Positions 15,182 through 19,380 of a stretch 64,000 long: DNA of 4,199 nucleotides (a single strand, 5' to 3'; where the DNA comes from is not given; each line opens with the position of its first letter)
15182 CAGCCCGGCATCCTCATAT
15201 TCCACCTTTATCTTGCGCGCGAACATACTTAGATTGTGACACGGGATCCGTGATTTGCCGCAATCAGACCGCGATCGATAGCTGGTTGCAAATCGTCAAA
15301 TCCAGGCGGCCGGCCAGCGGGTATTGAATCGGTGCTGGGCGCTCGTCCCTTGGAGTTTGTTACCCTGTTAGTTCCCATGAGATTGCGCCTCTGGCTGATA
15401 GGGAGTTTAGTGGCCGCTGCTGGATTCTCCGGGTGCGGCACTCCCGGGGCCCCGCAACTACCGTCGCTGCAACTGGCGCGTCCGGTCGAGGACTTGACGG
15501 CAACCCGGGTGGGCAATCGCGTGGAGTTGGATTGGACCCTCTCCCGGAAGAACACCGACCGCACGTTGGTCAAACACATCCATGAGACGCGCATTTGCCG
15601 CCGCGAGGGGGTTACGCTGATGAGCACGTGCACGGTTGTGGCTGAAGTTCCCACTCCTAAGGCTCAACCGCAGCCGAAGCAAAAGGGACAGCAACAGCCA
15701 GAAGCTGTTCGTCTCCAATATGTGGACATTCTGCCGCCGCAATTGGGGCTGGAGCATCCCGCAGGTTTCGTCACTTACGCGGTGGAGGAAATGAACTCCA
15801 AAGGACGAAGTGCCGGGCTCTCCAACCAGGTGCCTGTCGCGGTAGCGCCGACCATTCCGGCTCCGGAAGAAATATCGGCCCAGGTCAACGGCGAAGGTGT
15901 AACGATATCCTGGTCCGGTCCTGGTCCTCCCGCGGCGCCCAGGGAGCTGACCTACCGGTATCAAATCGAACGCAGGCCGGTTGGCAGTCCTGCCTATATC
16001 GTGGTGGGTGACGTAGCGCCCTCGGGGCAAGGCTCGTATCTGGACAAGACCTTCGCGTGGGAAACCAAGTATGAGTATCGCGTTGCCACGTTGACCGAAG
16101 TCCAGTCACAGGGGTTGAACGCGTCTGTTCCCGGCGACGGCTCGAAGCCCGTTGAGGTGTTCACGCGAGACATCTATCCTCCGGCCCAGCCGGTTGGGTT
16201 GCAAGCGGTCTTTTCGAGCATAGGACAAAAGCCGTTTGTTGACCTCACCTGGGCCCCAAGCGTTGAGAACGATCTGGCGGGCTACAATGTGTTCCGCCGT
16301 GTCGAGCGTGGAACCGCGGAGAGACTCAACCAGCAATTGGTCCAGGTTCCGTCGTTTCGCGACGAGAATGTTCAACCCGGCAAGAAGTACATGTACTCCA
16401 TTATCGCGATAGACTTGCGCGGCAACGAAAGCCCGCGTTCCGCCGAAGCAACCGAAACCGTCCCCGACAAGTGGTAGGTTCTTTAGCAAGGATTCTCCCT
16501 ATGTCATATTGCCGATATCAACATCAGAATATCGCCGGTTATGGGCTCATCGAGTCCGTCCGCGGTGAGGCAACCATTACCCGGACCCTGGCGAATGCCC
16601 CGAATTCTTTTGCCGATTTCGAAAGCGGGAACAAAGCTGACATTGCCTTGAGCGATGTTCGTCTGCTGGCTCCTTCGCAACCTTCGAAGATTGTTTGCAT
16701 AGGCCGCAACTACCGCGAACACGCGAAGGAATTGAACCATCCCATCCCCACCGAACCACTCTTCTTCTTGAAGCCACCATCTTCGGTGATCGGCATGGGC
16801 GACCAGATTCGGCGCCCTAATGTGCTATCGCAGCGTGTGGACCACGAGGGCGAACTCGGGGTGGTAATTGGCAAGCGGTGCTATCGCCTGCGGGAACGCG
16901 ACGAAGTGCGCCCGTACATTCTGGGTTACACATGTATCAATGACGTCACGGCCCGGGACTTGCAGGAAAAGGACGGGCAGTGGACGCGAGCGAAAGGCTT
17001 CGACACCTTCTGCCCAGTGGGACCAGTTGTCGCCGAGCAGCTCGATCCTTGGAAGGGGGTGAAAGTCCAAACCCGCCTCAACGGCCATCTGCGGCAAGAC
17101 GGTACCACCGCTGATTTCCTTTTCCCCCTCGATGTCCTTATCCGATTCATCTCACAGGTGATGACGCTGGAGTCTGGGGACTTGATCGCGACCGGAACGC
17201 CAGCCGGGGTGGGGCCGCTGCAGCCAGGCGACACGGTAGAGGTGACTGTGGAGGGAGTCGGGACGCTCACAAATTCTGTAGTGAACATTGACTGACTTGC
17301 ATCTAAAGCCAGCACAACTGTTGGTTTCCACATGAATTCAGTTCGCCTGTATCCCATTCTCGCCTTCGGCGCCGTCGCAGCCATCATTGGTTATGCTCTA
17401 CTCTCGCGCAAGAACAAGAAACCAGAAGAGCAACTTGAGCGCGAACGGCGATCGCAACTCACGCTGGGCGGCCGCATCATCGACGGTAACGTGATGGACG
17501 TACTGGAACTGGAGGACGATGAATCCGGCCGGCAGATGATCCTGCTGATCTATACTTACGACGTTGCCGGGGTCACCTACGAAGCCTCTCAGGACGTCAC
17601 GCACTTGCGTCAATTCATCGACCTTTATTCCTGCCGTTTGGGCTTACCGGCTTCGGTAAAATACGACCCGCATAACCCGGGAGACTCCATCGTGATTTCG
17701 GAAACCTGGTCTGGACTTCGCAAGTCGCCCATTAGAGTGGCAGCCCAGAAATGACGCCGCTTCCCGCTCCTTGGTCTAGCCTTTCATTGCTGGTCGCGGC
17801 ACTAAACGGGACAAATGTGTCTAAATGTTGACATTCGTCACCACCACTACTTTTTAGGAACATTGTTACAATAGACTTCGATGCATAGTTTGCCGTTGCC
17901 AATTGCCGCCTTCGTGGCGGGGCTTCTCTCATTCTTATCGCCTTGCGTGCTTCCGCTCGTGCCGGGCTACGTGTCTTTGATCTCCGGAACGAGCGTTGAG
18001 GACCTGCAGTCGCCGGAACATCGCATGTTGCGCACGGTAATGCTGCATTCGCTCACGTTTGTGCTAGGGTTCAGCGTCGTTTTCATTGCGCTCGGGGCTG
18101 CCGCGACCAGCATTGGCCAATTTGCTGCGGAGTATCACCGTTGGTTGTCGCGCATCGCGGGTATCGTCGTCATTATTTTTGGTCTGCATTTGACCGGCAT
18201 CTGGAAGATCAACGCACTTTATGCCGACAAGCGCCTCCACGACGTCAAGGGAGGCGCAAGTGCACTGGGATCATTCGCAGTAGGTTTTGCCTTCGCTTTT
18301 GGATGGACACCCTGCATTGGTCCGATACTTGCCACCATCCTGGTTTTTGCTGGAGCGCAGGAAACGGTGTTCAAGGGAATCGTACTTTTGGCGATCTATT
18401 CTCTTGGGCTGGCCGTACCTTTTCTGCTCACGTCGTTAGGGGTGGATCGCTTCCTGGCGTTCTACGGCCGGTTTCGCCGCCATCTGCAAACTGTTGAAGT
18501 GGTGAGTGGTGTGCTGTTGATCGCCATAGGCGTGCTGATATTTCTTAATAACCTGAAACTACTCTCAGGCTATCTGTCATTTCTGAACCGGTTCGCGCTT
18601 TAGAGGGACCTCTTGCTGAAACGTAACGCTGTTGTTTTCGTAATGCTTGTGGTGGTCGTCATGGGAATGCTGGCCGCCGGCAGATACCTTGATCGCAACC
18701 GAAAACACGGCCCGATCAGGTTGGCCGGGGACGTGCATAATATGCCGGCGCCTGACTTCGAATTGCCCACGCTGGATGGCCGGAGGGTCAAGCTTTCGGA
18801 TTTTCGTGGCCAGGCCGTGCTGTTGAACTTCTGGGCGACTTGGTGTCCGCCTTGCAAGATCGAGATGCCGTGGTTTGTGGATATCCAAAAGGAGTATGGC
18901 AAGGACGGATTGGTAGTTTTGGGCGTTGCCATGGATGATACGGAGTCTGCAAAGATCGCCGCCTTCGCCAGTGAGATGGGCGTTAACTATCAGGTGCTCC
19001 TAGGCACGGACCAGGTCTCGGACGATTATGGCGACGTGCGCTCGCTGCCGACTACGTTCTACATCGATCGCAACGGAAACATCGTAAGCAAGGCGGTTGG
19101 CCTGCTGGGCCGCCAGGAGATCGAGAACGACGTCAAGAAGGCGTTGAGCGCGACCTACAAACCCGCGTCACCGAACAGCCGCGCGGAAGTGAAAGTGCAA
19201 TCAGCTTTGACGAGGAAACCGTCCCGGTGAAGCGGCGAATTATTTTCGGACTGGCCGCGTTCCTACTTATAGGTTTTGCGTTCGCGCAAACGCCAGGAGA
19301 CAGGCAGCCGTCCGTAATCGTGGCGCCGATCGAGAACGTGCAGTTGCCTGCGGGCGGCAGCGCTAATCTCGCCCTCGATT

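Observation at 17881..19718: Split three-gene DsbD: ccdA (beta) - tlpA-like thioredoxin (gamma) - DsbD-alpha-like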

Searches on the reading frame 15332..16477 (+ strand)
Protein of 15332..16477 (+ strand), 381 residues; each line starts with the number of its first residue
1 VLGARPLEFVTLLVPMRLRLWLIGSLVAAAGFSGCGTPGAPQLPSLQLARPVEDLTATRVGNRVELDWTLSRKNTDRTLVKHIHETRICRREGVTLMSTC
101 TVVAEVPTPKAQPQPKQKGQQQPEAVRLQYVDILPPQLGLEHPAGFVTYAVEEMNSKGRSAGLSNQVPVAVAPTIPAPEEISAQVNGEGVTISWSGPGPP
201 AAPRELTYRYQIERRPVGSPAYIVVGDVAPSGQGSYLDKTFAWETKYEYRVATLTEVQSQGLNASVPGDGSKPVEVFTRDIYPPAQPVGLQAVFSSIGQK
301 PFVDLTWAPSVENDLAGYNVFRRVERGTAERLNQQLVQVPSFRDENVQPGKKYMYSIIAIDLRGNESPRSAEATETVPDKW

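Call 3: search_protein_families(library=pfam, proteins=[window:15332-16477:+], max_evalue=1)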
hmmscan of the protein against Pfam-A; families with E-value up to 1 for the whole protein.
window:15332-16477:+ (381 aa): 1 family
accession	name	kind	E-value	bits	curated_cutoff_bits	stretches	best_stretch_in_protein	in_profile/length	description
PF00041.27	fn3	-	4.7e-10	40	25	2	177-257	2-72/84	Fibronectin type III domain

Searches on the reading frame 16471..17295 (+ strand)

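Call 3: search_protein_families(library=pfam, proteins=[window:16471-17295:+], max_evalue=1)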
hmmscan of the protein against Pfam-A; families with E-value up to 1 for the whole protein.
window:16471-17295:+ (274 aa): 2 families
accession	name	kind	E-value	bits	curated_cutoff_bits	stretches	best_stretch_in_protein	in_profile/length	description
PF01557.24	FAA_hydrolase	-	2.9e-69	233.4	23.9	1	73-271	1-214/214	Fumarylacetoacetate (FAA) hydrolase C-terminal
PF10370.14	Rv2993c-like_N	-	3.6e-05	25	21.3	1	11-68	1-50/50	Rv2993c-like, N-terminal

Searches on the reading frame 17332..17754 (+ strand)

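Call 3: search_protein_families(library=pfam, proteins=[window:17332-17754:+], max_evalue=1)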
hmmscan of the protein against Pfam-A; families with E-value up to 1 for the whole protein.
window:17332-17754:+ (140 aa): 1 family
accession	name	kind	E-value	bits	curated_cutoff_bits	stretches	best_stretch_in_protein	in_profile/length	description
PF12158.14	DUF3592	-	5.4e-05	24.2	25.3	1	57-124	10-82/84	Domain of unknown function (DUF3592)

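Call 4: search_protein_families(library=ncbifam, proteins=[window:17332-17754:+], max_evalue=1)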
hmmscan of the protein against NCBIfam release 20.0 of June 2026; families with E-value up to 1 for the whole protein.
window:17332-17754:+ (140 aa): 1 family
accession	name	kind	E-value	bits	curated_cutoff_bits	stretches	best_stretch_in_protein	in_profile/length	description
NF011241.0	PRK14647.1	equivalog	0.065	12.9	210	1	47-90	15-58/159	ribosome maturation factor RimP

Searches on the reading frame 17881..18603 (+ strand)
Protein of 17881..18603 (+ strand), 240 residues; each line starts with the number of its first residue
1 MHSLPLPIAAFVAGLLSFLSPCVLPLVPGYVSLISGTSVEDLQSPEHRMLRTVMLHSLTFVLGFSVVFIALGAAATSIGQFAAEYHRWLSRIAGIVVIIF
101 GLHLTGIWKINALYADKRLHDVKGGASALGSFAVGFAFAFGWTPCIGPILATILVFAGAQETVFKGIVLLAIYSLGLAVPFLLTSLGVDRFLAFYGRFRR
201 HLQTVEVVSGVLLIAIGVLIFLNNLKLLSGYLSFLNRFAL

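Call 3: search_protein_families(library=pfam, proteins=[window:17881-18603:+], max_evalue=1)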
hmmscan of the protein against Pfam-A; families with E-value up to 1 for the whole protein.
window:17881-18603:+ (240 aa): 4 families
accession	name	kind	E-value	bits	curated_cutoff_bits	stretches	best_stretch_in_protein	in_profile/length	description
PF02683.22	DsbD_TM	-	1.2e-21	77.5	27.1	1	9-220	7-214/219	Cytochrome C biogenesis protein transmembrane domain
PF18917.5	LiaI-LiaF-like_TM1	-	0.016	15.7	27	1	208-230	2-24/42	LiaI-LiaF-like transmembrane region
PF15033.11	Kinocilin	-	0.62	10.1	27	1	157-203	37-81/123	Kinocilin protein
PF11119.13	DUF2633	-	0.92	9.9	25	0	46-73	8-34/43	Protein of unknown function (DUF2633)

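Call 4: search_protein_families(library=ncbifam, proteins=[window:17881-18603:+], max_evalue=1)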
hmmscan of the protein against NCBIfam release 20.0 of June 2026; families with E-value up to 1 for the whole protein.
window:17881-18603:+ (240 aa): 3 families
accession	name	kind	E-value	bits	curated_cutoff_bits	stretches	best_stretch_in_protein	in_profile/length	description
NF045694.1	seleno_TsoB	exception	8.6e-14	50.5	805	1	9-188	187-359/572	rhodanese/DsbD fusion-like selenoprotein TsoB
NF001419.0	PRK00293.1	subfamily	1.3e-13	50.4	330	1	8-221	173-382/574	protein-disulfide reductase DsbD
NF040495.1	tranport_ArsG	equivalog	2.6e-12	46.6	200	1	8-222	8-222/225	aromatic aminobenezylarsenical efflux permease ArsG family transporter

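Call 35: search_solved_structures(query=window:17881-18600:+, max_evalue=0.01, show_alignments=2)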
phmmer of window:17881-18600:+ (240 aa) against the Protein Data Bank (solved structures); distinct sequences matched with E-value up to 0.01: 1.
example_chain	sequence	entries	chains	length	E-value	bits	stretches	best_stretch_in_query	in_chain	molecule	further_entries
5vkv_A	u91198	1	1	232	1.7e-31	112.9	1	8-230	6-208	Cytochrome c-type biogenesis protein CcdA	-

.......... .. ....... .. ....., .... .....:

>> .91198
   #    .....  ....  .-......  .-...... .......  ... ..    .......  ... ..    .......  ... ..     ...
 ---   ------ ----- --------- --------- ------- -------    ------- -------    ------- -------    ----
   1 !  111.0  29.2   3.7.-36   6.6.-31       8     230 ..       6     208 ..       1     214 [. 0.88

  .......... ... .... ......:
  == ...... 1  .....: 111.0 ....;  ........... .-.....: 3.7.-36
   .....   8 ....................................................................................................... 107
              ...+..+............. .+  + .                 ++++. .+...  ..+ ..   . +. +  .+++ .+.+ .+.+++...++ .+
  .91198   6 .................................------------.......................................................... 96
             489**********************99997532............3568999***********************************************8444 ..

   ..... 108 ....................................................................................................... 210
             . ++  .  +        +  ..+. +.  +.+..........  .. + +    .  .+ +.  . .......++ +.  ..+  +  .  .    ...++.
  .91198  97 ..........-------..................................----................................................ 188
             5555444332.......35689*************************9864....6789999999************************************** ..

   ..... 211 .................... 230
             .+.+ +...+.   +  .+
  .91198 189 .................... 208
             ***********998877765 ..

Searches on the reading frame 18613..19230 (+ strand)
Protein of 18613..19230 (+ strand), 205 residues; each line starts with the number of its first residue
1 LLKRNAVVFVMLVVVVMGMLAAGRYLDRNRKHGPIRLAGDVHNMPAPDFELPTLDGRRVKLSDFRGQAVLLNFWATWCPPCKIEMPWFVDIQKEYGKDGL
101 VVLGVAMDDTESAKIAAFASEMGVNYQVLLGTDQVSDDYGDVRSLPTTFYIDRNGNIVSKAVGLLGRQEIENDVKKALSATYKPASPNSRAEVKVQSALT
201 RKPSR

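Call 3: search_protein_families(library=pfam, proteins=[window:18613-19230:+], max_evalue=1)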
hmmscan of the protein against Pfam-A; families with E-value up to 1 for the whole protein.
window:18613-19230:+ (205 aa): 11 families
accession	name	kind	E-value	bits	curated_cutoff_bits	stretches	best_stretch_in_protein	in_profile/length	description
PF00578.27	AhpC-TSA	-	2.9e-29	101.9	26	1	45-158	4-122/124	AhpC/TSA family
PF08534.16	Redoxin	-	1.3e-24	87.1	26.6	1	43-166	3-137/148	Redoxin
PF00085.26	Thioredoxin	-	2.7e-09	37.4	23.5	1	67-115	19-64/103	Thioredoxin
PF13905.12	Thioredoxin_8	-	4.7e-09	36.9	27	1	67-157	2-94/94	Thioredoxin-like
PF00255.25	GSHPx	-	6.8e-05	22.8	27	1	49-105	4-59/108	Glutathione peroxidase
PF13098.12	Thioredoxin_2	-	0.00011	22.9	27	1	66-171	5-101/104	Thioredoxin-like domain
PF02630.20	SCO1-SenC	-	0.0014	19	22.8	1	47-132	2-92/134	SCO1/SenC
PF23108.1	Zf-C2H2_ZNF451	-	0.035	14.3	29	1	59-90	18-48/57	Two consecutive Zinc fingers C2H2 type, ZNF451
PF13728.12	TraF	-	0.038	14.3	23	1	59-172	122-221/224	F plasmid transfer operon protein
PF19060.5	DVNP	-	0.08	13.8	25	1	150-197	25-67/77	DVNP family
PF13899.12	Thioredoxin_7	-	0.18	12.4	27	1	65-83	16-34/83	Thioredoxin-like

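Call 4: search_protein_families(library=ncbifam, proteins=[window:18613-19230:+], max_evalue=1)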
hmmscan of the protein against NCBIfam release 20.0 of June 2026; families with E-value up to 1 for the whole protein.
window:18613-19230:+ (205 aa): 25 families
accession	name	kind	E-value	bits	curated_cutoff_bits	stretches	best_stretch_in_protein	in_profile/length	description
NF002854.0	PRK03147.1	subfamily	1.6e-32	112.9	170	1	44-175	40-170/176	thiol-disulfide oxidoreductase ResA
NF047696.1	ThlDiSintTplARhiz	equivalog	2.2e-22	79.9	230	1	38-163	71-199/219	thiol:disulfide interchange protein TlpA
TIGR00385.1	dsbE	subfamily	8.8e-20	71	123.15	1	12-176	3-169/173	DsbE family thiol:disulfide interchange protein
NF041054.1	WAxxUGC_long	equivalog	2.3e-18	66.6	300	1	42-168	80-205/354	ResA-like WAxxUGC motif-containing protein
NF041202.1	StoA_CxxC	exception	5.6e-17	62.1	210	1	45-171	32-158/163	endospore biogenesis thiol-disulfide oxidoreductase StoA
NF011941.0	PRK15412.1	equivalog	2.1e-14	53.5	359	1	3-177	2-175/185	thiol:disulfide interchange protein DsbE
TIGR01068.1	thioredoxin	equivalog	4.2e-12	46.1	96.8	2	67-111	15-58/101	thioredoxin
NF006960.0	PRK09437.1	equivalog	7.5e-11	42.2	140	1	45-140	9-104/156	thioredoxin-dependent thiol peroxidase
NF006898.0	PRK09381.1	equivalog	3e-07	30.8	138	1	68-108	23-62/109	thioredoxin TrxA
NF053650.1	PerredPrxQDein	equivalog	3.5e-07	30.3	260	1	47-131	2-84/148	thioredoxin-dependent peroxiredoxin PrxQ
NF008229.0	PRK10996.1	equivalog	3.6e-06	26.8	125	1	67-96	53-82/141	thioredoxin TrxC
NF010625.0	PRK14018.1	equivalog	9.1e-05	21.1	522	1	64-174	54-169/521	bifunctional peptide-methionine (S)-S-oxide reductase MsrA/peptide-methionine (R)-S-oxide reductase MsrB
NF038285.1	deiodinase_rel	hypoth_equivalog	0.00015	21.4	250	1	42-98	178-236/347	deiodinase family protein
TIGR02661.1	MauD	equivalog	0.00025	20.6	188.6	1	11-162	15-164/189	methylamine dehydrogenase accessory protein MauD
TIGR01126.1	pdi_dom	equivalog_domain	0.00027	21.2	107.2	1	67-114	15-62/105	protein disulfide-isomerase domain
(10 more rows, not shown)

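Call 36: search_solved_structures(query=window:18613-19227:+, max_evalue=1e-8, show_alignments=1)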
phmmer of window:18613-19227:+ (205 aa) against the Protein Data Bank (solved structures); distinct sequences matched with E-value up to 1e-8: 35.
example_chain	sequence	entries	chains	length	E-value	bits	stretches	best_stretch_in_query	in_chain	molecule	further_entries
1st9_A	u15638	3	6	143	7.4e-26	94.2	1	45-169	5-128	Thiol-disulfide oxidoreductase resA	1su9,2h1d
2f9s_A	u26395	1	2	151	8.7e-26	94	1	45-170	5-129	Thiol-disulfide oxidoreductase resA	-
3c71_A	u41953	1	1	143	1e-25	93.7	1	45-169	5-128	Thiol-disulfide oxidoreductase resA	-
3kcm_A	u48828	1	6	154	1.5e-25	93.2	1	43-165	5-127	Thioredoxin family protein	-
2h1b_A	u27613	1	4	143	2e-25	92.8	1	45-169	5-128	Thiol-disulfide oxidoreductase resA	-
4nmu_A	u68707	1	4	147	3.6e-25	92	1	45-176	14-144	Thiol-disulfide oxidoreductase ResA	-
2h19_A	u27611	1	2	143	1.4e-24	90.1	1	45-169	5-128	Thiol-disulfide oxidoreductase resA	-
2h1a_A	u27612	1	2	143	1.4e-24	90.1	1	45-169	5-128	Thiol-disulfide oxidoreductase resA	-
3c73_A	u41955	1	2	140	2e-24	89.5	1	46-169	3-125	Thiol-disulfide oxidoreductase resA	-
3or5_A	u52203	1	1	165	1.7e-23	86.5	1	39-181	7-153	Thiol:disulfide interchange protein, thioredoxin family protein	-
2h1g_A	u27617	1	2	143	2.5e-23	85.9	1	45-169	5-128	Thiol-disulfide oxidoreductase resA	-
3hdc_A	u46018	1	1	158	3.5e-20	75.6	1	46-163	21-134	Thioredoxin family protein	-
3gl3_A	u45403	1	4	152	4.4e-20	75.3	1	45-177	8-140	Putative Thiol:disulfide interchange protein DsbE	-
2yp6_A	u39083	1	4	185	6.4e-19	71.5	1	44-171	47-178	THIOREDOXIN FAMILY PROTEIN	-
4hqz_A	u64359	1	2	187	7.6e-19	71.3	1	45-171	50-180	Thioredoxin family protein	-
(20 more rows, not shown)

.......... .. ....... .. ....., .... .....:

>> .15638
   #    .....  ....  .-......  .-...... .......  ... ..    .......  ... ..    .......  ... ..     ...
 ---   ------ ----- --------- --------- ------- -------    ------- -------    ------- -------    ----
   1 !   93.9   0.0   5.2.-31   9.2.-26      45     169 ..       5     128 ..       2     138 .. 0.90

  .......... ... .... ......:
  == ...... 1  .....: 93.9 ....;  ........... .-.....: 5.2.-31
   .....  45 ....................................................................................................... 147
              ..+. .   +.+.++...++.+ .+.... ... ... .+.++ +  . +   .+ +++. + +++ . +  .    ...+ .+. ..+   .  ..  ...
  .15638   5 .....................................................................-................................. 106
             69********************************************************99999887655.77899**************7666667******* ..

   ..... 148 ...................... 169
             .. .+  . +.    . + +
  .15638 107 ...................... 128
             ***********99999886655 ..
